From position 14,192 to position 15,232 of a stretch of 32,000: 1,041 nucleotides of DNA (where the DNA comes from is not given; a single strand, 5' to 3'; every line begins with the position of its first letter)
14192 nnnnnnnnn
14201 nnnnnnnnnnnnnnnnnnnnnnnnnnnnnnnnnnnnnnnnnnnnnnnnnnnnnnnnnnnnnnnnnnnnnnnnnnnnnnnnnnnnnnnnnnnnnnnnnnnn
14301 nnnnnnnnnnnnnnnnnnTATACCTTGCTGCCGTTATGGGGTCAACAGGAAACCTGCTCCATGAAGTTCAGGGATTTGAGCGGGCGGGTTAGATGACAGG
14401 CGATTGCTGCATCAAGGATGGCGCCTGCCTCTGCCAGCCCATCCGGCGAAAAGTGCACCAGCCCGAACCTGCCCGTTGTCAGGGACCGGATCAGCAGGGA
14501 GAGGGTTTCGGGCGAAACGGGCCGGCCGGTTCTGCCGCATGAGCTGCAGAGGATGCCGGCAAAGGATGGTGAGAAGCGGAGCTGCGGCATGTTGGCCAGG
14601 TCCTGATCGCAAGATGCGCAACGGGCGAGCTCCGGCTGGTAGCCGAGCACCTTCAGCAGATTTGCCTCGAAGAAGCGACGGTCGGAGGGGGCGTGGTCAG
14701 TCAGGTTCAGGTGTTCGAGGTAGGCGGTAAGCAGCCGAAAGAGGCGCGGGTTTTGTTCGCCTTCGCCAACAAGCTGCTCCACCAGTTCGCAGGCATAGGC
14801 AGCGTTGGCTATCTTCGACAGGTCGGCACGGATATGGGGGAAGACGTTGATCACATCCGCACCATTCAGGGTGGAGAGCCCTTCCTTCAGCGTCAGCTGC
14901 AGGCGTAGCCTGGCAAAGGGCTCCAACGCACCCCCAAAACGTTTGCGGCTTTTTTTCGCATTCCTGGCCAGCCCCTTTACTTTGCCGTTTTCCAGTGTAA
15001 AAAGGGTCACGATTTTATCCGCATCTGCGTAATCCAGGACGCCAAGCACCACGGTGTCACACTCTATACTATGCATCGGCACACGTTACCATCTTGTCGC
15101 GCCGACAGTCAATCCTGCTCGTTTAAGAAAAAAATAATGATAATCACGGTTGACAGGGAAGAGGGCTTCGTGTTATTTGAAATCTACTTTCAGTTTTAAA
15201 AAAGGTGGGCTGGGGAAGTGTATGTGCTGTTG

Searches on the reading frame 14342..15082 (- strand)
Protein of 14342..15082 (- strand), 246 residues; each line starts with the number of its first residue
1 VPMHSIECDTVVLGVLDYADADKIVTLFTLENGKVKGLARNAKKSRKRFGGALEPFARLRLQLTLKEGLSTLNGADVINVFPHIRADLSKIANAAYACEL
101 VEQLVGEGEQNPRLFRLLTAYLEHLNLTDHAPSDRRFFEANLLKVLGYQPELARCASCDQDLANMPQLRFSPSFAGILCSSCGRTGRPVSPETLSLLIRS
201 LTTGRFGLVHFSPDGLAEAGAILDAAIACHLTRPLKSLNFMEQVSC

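Call 8: search_protein_families(library=pfam, proteins=[window:14342-15082:-], max_evalue=0.001)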
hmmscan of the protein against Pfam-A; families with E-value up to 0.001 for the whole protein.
window:14342-15082:- (246 aa): 2 families
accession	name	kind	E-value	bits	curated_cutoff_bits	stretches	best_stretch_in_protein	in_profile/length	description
PF02565.21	RecO_C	-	5.2e-36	124.2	22.1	1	85-238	1-156/157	Recombination protein O C terminal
PF11967.14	RecO_N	-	4.7e-23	81.4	27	1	3-81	1-80/80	Recombination protein O N terminal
